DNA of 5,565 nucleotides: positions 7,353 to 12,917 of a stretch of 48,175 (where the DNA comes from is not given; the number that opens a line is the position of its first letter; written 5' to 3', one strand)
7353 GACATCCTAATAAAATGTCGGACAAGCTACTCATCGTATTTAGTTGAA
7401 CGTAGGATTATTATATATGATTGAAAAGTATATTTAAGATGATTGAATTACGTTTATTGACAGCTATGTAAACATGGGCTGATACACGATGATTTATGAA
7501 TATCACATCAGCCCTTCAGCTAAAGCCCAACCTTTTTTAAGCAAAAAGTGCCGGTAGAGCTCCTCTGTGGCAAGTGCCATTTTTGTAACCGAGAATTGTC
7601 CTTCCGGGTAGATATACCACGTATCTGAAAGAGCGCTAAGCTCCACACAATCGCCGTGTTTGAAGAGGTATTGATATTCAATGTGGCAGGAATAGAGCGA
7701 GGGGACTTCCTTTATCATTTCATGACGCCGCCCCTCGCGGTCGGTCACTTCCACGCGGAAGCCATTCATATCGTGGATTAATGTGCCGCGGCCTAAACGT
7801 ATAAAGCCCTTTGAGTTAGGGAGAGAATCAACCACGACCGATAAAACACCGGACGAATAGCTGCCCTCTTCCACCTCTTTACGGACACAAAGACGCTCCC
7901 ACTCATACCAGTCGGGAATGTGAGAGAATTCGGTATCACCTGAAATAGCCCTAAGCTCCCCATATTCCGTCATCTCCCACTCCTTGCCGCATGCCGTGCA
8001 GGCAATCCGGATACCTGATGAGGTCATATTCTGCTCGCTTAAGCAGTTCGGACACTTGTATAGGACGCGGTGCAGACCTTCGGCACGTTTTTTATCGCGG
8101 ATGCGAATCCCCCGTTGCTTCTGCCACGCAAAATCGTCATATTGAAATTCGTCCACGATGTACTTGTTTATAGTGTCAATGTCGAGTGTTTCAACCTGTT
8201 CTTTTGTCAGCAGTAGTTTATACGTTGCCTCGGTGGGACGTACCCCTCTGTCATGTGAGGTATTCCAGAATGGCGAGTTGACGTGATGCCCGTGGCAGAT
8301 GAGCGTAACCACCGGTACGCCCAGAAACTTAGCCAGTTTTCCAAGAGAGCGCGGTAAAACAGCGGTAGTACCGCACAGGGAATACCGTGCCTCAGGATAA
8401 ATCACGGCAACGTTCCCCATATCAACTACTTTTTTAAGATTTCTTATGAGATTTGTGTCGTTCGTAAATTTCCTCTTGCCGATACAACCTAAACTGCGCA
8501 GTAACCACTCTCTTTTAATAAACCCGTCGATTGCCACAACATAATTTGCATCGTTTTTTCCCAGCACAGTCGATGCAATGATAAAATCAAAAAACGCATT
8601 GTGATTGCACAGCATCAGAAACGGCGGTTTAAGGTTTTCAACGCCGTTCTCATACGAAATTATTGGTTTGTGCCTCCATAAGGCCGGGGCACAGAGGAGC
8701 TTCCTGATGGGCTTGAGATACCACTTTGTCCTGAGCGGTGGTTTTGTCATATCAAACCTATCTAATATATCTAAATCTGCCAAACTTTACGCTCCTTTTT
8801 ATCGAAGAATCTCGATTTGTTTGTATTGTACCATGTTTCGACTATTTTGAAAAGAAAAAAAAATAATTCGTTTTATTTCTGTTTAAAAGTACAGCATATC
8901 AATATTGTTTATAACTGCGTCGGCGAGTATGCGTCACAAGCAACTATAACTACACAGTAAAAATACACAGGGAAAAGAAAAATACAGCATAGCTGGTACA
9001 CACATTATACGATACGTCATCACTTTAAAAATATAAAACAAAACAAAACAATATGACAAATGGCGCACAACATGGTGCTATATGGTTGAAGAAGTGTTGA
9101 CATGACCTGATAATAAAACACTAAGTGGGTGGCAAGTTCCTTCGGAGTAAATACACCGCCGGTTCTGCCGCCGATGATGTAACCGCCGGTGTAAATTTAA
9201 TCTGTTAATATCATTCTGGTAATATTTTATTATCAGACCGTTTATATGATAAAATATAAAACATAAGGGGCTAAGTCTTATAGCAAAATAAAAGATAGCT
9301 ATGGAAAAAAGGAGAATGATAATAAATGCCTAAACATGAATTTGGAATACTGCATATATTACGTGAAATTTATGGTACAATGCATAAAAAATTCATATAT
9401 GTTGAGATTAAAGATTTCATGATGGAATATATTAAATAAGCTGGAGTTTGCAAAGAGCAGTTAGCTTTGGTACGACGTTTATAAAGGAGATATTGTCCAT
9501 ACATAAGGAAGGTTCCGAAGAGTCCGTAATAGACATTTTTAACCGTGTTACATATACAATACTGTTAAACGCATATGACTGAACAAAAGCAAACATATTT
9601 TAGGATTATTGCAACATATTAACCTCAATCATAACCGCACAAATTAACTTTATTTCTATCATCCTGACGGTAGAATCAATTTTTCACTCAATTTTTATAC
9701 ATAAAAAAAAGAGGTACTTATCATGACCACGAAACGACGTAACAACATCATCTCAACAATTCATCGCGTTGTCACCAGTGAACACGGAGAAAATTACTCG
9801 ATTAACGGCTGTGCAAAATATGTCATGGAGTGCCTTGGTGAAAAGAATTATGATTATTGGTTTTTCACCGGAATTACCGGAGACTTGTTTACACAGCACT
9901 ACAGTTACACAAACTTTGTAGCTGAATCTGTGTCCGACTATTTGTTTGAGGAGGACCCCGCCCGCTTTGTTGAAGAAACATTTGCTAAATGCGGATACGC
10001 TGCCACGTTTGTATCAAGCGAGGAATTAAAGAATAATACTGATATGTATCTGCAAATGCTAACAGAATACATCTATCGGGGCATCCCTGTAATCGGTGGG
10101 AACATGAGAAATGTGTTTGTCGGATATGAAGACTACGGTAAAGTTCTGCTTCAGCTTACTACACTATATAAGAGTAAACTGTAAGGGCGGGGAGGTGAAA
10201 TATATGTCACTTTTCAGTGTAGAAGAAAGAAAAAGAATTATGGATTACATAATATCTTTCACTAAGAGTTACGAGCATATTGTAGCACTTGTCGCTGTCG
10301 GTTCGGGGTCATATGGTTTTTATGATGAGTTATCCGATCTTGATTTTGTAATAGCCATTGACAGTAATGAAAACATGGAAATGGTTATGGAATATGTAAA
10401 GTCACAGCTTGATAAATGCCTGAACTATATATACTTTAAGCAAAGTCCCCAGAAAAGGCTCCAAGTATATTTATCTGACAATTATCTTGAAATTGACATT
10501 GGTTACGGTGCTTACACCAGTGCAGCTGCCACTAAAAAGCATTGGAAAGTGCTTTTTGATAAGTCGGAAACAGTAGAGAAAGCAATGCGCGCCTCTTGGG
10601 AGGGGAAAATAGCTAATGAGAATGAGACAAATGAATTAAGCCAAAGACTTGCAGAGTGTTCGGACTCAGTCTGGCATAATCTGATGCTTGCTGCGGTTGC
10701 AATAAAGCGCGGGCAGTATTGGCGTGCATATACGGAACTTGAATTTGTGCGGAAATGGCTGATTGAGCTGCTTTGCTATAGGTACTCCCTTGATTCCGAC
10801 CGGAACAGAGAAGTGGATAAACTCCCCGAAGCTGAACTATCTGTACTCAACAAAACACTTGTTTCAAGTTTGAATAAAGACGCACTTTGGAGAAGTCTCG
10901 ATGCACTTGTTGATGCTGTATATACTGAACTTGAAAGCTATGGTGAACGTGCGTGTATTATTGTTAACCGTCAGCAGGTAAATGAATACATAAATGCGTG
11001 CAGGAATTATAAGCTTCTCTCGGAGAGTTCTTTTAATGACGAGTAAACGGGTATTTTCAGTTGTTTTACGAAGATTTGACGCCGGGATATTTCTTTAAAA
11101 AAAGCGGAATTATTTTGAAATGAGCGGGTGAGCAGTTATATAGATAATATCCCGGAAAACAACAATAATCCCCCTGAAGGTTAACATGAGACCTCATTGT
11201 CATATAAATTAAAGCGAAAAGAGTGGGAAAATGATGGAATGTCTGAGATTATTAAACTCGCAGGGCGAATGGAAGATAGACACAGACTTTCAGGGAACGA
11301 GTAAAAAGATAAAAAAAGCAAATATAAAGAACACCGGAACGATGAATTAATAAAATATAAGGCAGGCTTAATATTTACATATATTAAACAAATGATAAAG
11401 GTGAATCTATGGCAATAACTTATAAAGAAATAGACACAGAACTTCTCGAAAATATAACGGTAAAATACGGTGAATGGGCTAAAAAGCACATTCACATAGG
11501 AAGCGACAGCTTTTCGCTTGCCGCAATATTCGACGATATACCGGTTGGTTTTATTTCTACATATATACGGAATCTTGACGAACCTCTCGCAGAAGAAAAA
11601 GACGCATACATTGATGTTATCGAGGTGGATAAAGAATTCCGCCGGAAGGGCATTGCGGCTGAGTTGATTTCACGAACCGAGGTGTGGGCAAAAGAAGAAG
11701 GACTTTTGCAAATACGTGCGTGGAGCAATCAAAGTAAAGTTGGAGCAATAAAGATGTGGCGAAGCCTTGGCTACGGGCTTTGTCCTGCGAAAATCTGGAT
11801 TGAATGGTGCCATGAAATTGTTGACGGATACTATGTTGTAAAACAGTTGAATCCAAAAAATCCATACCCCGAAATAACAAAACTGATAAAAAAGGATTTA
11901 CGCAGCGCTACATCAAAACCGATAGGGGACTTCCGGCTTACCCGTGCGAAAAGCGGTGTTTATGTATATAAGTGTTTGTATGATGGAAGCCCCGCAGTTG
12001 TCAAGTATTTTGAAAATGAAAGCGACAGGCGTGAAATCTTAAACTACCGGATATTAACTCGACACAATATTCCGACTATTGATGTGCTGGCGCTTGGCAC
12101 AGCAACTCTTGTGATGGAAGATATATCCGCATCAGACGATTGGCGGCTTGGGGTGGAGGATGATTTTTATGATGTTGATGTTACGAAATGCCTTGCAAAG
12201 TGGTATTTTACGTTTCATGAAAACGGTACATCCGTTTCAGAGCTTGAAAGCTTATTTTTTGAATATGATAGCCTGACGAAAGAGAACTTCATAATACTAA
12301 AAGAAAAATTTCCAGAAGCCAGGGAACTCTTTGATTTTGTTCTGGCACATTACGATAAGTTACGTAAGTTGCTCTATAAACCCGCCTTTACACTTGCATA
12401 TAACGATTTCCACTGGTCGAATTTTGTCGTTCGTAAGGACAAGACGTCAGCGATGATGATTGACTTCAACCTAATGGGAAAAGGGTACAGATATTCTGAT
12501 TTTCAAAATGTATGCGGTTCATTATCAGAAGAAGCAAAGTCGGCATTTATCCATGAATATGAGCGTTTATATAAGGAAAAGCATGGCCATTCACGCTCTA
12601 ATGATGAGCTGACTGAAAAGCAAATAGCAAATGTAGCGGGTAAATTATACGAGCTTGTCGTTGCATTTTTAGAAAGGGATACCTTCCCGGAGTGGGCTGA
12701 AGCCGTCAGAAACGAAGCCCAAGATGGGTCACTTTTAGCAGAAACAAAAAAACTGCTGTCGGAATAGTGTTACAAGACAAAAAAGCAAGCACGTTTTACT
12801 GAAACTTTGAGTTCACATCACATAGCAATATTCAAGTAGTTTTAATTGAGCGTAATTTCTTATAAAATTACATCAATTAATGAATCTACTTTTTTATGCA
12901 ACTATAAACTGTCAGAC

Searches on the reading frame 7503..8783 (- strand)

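Call 40: search_protein_families(library=pfam, proteins=[window:7503-8783:-])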
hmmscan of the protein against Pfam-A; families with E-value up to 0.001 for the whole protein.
window:7503-8783:- (426 aa): 1 family
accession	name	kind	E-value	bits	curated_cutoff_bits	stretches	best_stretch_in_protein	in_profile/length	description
PF01553.26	Acyltransferase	-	3.1e-09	37.2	23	1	47-163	6-131/132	Acyltransferase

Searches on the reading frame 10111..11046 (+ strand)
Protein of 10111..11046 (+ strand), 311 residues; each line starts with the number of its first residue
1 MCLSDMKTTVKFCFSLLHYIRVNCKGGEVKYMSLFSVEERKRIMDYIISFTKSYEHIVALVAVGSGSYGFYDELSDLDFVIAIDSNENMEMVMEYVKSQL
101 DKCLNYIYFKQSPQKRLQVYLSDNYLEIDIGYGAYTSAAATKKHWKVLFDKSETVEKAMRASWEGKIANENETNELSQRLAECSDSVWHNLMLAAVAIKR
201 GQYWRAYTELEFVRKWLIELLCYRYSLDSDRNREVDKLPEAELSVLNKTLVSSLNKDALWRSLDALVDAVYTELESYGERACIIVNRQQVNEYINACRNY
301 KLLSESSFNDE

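Call 40: search_protein_families(library=pfam, proteins=[window:10111-11046:+])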
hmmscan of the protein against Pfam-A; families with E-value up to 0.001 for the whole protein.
window:10111-11046:+ (311 aa): 2 families
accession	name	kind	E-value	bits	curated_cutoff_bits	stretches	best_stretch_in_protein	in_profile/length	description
PF04439.18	Adenyl_transf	-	0.00015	21.5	22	0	39-284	3-256/279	Streptomycin adenylyltransferase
PF01909.29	NTP_transf_2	-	0.00065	20.5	21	0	49-107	6-58/93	Nucleotidyltransferase domain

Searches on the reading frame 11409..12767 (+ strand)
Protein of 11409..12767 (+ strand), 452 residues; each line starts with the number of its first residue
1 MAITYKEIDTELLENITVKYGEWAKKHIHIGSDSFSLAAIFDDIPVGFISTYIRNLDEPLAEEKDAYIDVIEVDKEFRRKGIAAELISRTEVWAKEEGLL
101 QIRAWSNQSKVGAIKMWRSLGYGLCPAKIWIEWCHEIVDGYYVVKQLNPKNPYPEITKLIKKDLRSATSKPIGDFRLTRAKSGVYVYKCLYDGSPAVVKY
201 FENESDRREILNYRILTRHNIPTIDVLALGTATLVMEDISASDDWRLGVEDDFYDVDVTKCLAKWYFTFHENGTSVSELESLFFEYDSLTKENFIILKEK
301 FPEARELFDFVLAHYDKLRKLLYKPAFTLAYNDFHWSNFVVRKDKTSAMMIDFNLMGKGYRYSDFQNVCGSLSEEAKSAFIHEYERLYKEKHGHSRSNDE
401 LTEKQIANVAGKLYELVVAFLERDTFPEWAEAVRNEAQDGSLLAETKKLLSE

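Call 40: search_protein_families(library=pfam, proteins=[window:11409-12767:+])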
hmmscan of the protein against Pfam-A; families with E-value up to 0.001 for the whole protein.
window:11409-12767:+ (452 aa): 4 families
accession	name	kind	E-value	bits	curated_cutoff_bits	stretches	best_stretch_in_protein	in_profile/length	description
PF00583.31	Acetyltransf_1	-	9.7e-13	48.9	20.7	1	23-122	22-116/116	Acetyltransferase (GNAT) family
PF01636.29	APH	-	1.3e-06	28.8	23.2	1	297-389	139-230/239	Phosphotransferase enzyme family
PF13508.13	Acetyltransf_7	-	3.8e-06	27.6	27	1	39-122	8-82/84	Acetyltransferase (GNAT) domain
PF13673.13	Acetyltransf_10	-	2.1e-05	24.9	23.6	1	24-122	22-107/128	Acetyltransferase (GNAT) domain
